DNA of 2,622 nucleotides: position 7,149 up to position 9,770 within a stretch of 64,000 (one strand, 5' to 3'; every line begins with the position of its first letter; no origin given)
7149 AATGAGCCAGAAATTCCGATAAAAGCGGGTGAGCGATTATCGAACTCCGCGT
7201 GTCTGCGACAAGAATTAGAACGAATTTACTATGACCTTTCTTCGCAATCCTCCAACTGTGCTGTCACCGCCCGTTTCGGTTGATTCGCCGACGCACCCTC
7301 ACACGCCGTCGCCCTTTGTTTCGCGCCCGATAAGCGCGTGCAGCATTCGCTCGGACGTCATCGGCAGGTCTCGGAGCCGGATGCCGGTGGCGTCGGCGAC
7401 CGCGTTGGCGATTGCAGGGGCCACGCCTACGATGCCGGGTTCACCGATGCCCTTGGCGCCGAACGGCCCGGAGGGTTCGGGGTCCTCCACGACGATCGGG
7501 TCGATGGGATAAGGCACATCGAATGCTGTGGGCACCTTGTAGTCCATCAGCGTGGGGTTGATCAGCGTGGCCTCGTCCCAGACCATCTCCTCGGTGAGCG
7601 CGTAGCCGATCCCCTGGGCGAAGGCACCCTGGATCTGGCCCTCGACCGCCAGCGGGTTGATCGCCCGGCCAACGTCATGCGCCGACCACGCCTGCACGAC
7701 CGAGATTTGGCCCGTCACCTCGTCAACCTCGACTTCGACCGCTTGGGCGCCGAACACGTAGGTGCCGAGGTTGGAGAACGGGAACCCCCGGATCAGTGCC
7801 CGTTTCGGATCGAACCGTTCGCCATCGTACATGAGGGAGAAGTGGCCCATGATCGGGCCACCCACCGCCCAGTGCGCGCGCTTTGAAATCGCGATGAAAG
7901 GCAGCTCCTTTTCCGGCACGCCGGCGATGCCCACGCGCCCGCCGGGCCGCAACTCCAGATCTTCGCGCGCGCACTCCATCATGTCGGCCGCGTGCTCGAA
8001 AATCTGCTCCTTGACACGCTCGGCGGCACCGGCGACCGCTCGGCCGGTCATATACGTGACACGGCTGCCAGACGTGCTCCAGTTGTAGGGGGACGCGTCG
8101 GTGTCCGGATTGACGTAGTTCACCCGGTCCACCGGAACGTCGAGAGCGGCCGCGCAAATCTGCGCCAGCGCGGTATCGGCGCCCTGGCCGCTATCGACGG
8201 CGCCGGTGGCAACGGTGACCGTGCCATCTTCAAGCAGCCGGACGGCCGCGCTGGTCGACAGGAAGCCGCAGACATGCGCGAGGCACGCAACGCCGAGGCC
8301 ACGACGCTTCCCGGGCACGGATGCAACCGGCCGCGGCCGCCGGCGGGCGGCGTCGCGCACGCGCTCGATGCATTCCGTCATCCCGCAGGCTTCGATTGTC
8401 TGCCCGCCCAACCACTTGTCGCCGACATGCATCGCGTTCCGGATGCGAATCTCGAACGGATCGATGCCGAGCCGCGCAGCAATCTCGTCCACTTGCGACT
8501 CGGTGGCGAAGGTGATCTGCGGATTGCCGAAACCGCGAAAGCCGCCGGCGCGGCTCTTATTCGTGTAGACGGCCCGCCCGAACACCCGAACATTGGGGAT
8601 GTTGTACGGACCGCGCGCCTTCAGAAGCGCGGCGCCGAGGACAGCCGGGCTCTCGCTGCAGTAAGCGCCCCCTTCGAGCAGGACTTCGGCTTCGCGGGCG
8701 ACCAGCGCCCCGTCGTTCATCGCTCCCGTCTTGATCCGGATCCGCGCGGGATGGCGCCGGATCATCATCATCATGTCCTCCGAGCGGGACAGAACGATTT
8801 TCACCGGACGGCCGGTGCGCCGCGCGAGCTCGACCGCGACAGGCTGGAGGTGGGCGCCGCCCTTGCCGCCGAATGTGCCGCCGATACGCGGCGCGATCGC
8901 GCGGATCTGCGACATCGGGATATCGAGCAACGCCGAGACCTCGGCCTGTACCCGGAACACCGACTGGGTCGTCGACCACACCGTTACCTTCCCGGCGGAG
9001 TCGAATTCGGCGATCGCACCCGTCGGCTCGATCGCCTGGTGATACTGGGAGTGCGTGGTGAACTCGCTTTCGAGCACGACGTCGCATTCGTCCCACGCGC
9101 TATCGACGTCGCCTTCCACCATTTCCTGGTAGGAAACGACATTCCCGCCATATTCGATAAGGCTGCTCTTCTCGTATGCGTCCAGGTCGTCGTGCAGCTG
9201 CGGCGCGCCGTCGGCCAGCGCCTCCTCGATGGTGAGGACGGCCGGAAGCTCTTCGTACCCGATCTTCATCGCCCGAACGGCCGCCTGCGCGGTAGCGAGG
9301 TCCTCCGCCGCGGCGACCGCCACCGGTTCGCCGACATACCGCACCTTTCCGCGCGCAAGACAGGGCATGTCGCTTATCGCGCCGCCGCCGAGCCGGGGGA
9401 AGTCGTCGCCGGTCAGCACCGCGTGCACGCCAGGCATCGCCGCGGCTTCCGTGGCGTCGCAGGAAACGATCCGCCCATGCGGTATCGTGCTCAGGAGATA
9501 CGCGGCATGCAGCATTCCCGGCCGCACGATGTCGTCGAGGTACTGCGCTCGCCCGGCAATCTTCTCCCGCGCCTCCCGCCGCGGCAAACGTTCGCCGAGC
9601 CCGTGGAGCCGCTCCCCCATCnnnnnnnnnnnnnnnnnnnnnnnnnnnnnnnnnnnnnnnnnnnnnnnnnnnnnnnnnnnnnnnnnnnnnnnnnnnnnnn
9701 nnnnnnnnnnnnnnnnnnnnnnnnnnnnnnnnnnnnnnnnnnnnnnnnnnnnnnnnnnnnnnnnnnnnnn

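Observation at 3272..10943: Rieske oxygenase (with TRAP transporter) divergent from a DMFase-large-subunit-like gene and convergent with a non-CODH CoxMSL molybdenum hydroxylase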

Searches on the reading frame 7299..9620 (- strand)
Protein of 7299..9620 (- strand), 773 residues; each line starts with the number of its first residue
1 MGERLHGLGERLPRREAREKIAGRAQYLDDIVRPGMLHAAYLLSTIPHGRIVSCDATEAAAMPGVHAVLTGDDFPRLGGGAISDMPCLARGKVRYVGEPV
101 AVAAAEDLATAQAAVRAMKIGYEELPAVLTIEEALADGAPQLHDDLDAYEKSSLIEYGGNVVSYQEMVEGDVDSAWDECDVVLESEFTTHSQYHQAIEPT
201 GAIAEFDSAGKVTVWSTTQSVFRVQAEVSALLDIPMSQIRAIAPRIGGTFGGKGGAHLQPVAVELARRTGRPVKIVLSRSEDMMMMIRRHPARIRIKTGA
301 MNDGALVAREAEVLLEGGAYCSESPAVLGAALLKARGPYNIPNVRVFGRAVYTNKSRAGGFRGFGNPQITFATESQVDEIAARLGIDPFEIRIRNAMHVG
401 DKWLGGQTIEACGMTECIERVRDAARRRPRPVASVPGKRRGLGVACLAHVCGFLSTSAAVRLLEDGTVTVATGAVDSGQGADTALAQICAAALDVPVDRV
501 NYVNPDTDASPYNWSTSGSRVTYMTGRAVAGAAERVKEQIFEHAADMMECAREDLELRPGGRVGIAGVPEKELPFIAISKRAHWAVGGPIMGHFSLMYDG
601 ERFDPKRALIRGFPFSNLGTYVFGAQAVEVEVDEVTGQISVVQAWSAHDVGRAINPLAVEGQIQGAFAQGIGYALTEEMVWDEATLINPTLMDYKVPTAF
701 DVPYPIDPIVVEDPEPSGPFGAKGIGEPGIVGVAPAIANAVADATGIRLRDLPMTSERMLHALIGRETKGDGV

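Call 3: search_protein_families(library=pfam, proteins=[window:7299-9620:-])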
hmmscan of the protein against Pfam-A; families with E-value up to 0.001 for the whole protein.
window:7299-9620:- (773 aa): 3 families
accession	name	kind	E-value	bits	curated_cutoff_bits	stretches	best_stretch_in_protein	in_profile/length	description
PF02738.23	MoCoBD_1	-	4.6e-81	271.9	27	1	160-396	8-244/244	Molybdopterin cofactor-binding domain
PF20256.3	MoCoBD_2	-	1.2e-77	261.6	27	1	427-703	11-283/283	Molybdopterin cofactor-binding domain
PF01315.27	Ald_Xan_dh_C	-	6.9e-27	94.4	31.3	1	23-126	2-110/110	Aldehyde oxidase and xanthine dehydrogenase, a/b hammerhead domain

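Call 4: search_protein_families(library=ncbifam, proteins=[window:7299-9620:-])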
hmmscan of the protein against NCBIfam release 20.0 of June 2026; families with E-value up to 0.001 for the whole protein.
window:7299-9620:- (773 aa): 13 families
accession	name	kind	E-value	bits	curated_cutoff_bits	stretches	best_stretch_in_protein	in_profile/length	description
TIGR03194.1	4hydrxCoA_A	equivalog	2.3e-168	562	994.55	1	13-763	2-746/746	4-hydroxybenzoyl-CoA reductase subunit alpha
NF043082.1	XdhA_XDHase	equivalog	2.2e-163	545.3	780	2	9-560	2-564/758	xanthine dehydrogenase subunit XdhA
NF007426.0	PRK09970.1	equivalog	9.4e-154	513.3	916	1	8-761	6-753/761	xanthine dehydrogenase molybdenum-binding subunit XdhA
TIGR03196.1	pucD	equivalog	1.1e-143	480.3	783.65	1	14-759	9-754/763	xanthine dehydrogenase subunit D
NF041018.1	glyceraldDH_alpha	equivalog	8.7e-126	421.2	790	1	8-759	3-740/741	glyceraldehyde dehydrogenase subunit alpha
TIGR03311.1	Se_dep_XDH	equivalog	2.5e-125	419.6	830.45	2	6-546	159-684/848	selenium-dependent xanthine dehydrogenase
NF045668.1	pterin_aldehy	equivalog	1.1e-112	377.8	1100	2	8-538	175-716/905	molybdopterin-dependent aldehyde oxidoreductase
TIGR02965.1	xanthine_xdhB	equivalog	2.8e-108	363.1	849.5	1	14-763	7-754/758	xanthine dehydrogenase molybdopterin binding subunit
NF040766.1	CODH_aero_grp5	exception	3.2e-105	353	950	2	8-578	5-590/785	aerobic carbon-monoxide dehydrogenase large subunit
TIGR02416.1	CO_dehy_Mo_lg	equivalog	2.8e-98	330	991.15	2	21-398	6-396/770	aerobic carbon-monoxide dehydrogenase large subunit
NF041671.1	peri_hyde_PaoC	equivalog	3.5e-89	300.1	1180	2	7-542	17-535/735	aldehyde oxidoreductase molybdenum-binding subunit PaoC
TIGR03313.1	Se_sel_red_Mo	hypoth_equivalog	3.7e-86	289.7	1101.9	2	170-763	362-949/951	molybdopterin-dependent oxidoreductase Mo/Fe-S-binding subunit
TIGR02969.1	mam_aldehyde_ox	subfamily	6.3e-73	245.9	1912.3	2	21-535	589-1097/1330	aldehyde oxidase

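Call 8: search_solved_structures(query=window:7299-9620:-, max_evalue=0.001)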
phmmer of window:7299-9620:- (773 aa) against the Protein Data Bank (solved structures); distinct sequences matched with E-value up to 0.001: 42.
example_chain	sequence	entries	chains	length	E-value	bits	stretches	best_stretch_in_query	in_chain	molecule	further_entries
1rm6_A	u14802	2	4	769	1.5e-111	377.5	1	7-767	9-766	4-hydroxybenzoyl-CoA reductase alpha subunit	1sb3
1t3q_B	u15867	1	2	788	1.5e-87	298.1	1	7-763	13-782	quinoline 2-oxidoreductase large subunit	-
8uem_A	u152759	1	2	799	2.3e-85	290.9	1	11-768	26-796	Carbon monoxide dehydrogenase (Large chain), CoxL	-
3hrd_A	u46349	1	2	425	5.9e-85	289.6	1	1-425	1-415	Nicotinate dehydrogenase large molybdopterin subunit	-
1sij_A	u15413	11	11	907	4.1e-83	283.5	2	9-536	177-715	Aldehyde oxidoreductase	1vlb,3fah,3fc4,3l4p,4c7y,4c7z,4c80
7dqx_A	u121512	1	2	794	3.9e-81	276.9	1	2-761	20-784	6-hydroxypseudooxynicotine dehydrogenase complex subunit gamma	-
1ffu_B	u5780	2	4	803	3.5e-80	273.8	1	5-762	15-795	CUTL, MOLYBDOPROTEIN OF CARBON MONOXIDE DEHYDROGENASE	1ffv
1n5w_B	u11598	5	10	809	5.5e-78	266.5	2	2-397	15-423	Carbon monoxide dehydrogenase large chain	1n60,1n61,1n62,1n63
1zxi_B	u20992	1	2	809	7.1e-78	266.2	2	2-397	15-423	Carbon monoxide dehydrogenase large chain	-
3zyv_A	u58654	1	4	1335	3.9e-74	253.8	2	18-536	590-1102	AOX3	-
3sr6_C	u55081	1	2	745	1.2e-73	252.1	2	8-539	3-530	Xanthine dehydrogenase/oxidase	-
1fiq_C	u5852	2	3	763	1.3e-73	252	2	8-539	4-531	XANTHINE OXIDASE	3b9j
3etr_C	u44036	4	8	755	1.3e-73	252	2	8-539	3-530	Xanthine dehydrogenase/oxidase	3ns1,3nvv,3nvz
3nrz_C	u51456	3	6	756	1.3e-73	252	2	8-539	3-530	Xanthine dehydrogenase/oxidase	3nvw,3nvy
3eub_C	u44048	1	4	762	1.4e-73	252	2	8-539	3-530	Xanthine dehydrogenase/oxidase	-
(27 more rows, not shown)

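Call 21: find_homologous_proteins(query=window:7299-9620:-)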
Query window:7299-9620:- (773 aa): 3836 proteins with E <= 0.001 among 8000 candidates; the best 120 are listed.
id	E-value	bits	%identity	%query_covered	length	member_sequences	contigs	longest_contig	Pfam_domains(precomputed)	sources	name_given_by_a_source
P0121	0.0e+0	1701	98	100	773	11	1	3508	PF02738.24,PF20256.4,PF01315.28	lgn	-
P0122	0.0e+0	1396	79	98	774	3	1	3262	PF02738.24,PF20256.4,PF01315.28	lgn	-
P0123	0.0e+0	1386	78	98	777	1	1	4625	PF02738.24,PF20256.4,PF01315.28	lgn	-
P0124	0.0e+0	1323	74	99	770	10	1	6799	PF02738.24,PF20256.4,PF01315.28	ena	-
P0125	0.0e+0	1321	75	98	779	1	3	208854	PF02738.24,PF20256.4,PF01315.28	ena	-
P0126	0.0e+0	1311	74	100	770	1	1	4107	PF02738.24,PF20256.4,PF01315.28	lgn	-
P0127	0.0e+0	1307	73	100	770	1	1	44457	PF02738.24,PF20256.4,PF01315.28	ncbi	-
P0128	0.0e+0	1292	74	99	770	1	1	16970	PF02738.24,PF20256.4,PF01315.28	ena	-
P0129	0.0e+0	1290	72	100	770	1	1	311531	PF02738.24,PF20256.4,PF01315.28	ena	-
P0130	0.0e+0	1286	73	99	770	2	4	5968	PF02738.24,PF20256.4,PF01315.28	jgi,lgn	jgi:CO/xanthine dehydrogenase Mo-binding subunit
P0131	0.0e+0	1281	72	100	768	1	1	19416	PF02738.24,PF20256.4,PF01315.28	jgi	jgi:CO/xanthine dehydrogenase Mo-binding subunit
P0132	0.0e+0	1278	72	99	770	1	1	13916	PF02738.24,PF20256.4,PF01315.28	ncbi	ncbi:MAG: xanthine dehydrogenase family protein molybdopterin-binding subunit [Alphaproteobacteria b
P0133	0.0e+0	1277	72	100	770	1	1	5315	PF02738.24,PF20256.4,PF01315.28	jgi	jgi:CO/xanthine dehydrogenase Mo-binding subunit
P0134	0.0e+0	1276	74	98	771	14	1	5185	PF02738.24,PF20256.4,PF01315.28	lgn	-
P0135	0.0e+0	1273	72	98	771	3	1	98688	PF02738.24,PF20256.4,PF01315.28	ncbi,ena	-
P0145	0.0e+0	1230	71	99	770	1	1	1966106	PF02738.24,PF20256.4,PF01315.28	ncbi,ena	-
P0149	0.0e+0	1022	61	98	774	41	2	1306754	PF02738.24,PF20256.4,PF01315.28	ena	-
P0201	2.8e-286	970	57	99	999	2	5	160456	PF02738.24,PF20256.4,PF02776.24,PF01315.28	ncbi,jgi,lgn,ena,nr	ncbi:MAG TPA: molybdopterin cofactor-binding domain-containing protein [Alphaproteobacteria bacteriu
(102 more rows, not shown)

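Call 22: find_encoding_contigs(protein=P0129, flank=10000, max_places=2)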
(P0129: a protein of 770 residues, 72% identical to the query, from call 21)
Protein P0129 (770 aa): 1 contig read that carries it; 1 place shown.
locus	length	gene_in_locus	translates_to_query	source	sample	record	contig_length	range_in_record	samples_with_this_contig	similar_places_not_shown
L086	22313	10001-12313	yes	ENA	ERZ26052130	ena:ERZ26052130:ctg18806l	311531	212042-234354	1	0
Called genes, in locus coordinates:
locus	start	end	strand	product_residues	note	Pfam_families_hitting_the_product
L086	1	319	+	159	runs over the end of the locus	PF00561:Abhydrolase_1, PF12697:Abhydrolase_6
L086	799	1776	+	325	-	PF11723:Aromatic_hydrox, PF19112:VanA_C (weak)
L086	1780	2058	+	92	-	PF07746:LigA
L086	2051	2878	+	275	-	PF02900:LigB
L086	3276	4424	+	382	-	PF01547:SBP_bac_1, PF13531:SBP_bac_11, PF13416:SBP_bac_8, PF13343:SBP_bac_6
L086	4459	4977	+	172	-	PF02776:TPP_enzyme_N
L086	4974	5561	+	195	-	PF02775:TPP_enzyme_C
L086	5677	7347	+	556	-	PF00528:BPD_transp_1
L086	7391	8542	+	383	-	PF00005:ABC_tran, PF13304:AAA_21 (faint), PF08402:TOBE_2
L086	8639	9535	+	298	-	PF00941:FAD_binding_5, PF03450:CO_deh_flav_C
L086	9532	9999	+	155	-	PF00111:Fer2, PF13085:Fer2_3 (weak), PF01799:Fer2_2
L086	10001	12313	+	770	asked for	PF01315:Ald_Xan_dh_C, PF02738:MoCoBD_1, PF20256:MoCoBD_2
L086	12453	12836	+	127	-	PF00903:Glyoxalase, PF13669:Glyoxalase_4, PF18029:Glyoxalase_6 (weak)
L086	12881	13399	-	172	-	PF00866:Ring_hydroxyl_B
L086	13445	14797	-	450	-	PF00355:Rieske, PF00848:Ring_hydroxyl_A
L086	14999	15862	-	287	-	PF00561:Abhydrolase_1, PF12146:Hydrolase_4 (faint), PF12697:Abhydrolase_6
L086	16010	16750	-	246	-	PF00106:adh_short, PF08659:KR, PF13561:adh_short_C2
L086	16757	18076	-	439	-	PF06808:DctM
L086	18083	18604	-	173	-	PF04290:DctQ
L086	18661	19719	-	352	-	PF03480:DctP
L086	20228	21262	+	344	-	PF00355:Rieske, PF19112:VanA_C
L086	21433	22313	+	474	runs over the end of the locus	PF01315:Ald_Xan_dh_C, PF02738:MoCoBD_1, PF00583:Acetyltransf_1, PF08445:FR47 (weak), PF13508:Acetyltransf_7, PF13673:Acetyltransf_10 (weak), PF13302:Acetyltransf_3 (faint)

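Call 23: find_encoding_contigs(protein=P0149, flank=10000, max_places=2)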
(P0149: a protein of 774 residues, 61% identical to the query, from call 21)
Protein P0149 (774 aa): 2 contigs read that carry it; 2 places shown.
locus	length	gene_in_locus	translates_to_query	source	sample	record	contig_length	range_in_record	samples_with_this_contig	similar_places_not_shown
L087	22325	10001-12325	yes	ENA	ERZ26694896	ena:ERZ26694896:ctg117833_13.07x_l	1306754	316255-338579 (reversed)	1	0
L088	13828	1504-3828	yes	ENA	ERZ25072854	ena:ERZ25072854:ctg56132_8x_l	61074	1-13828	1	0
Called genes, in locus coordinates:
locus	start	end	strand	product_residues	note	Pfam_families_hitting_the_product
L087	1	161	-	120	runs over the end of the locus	PF00355:Rieske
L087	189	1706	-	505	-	PF01979:Amidohydro_1, PF07969:Amidohydro_3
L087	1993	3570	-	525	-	PF00501:AMP-binding, PF13193:AMP-binding_C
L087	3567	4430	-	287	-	PF00378:ECH_1, PF16113:ECH_2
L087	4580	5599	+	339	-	PF03480:DctP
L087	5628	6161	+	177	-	PF04290:DctQ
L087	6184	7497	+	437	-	PF06808:DctM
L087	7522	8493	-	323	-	PF14226:DIOX_N, PF03171:2OG-FeII_Oxy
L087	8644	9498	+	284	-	PF00941:FAD_binding_5, PF03450:CO_deh_flav_C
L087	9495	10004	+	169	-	PF00111:Fer2 (weak), PF13085:Fer2_3 (weak), PF01799:Fer2_2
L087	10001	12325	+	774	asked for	PF01315:Ald_Xan_dh_C, PF02738:MoCoBD_1, PF20256:MoCoBD_2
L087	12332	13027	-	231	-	PF00857:Isochorismatase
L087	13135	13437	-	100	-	PF08882:Acetone_carb_G (weak)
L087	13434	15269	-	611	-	PF02538:Hydantoinase_B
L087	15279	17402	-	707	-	PF05378:Hydant_A_N, PF01968:Hydantoinase_A, PF19278:Hydant_A_C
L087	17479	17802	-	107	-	-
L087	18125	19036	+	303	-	PF00474:SSF (weak)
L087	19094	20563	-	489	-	PF00120:Gln-synt_C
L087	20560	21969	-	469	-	PF00355:Rieske, PF19301:LigXa_C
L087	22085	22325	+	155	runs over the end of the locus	PF14588:YjgF_endoribonc, PF01042:Ribonuc_L-PSP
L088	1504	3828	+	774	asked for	PF01315:Ald_Xan_dh_C, PF02738:MoCoBD_1, PF20256:MoCoBD_2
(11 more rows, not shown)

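Call 24: find_encoding_contigs(protein=P0201, flank=10000, max_places=3)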
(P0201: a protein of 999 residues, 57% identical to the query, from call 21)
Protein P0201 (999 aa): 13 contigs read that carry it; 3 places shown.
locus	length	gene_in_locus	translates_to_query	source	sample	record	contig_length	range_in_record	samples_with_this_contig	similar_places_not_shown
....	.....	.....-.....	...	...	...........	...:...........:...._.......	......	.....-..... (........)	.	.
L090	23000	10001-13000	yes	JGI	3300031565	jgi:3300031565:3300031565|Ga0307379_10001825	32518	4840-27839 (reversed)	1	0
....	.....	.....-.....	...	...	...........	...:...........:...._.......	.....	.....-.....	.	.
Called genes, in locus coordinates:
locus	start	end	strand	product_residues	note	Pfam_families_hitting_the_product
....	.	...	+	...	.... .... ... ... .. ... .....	-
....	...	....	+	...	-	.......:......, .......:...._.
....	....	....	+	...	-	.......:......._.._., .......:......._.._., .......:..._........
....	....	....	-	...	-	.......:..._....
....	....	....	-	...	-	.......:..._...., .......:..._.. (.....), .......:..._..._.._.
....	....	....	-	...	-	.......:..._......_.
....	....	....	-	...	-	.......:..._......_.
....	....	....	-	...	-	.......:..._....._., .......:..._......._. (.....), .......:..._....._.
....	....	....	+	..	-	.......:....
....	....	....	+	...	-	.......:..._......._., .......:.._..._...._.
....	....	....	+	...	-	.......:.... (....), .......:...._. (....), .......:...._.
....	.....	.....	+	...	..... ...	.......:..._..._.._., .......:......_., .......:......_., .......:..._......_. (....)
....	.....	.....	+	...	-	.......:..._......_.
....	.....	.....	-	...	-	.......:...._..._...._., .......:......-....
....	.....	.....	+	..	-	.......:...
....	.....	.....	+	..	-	-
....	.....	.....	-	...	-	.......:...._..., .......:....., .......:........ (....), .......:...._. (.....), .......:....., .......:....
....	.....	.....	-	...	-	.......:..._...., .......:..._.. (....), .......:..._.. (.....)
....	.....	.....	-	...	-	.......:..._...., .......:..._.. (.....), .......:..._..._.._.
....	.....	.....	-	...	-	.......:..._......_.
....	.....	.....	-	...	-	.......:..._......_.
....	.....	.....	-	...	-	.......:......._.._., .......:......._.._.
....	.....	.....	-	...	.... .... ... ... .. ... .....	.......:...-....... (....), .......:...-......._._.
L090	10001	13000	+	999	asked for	PF01315:Ald_Xan_dh_C, PF02738:MoCoBD_1, PF20256:MoCoBD_2, PF02776:TPP_enzyme_N (weak)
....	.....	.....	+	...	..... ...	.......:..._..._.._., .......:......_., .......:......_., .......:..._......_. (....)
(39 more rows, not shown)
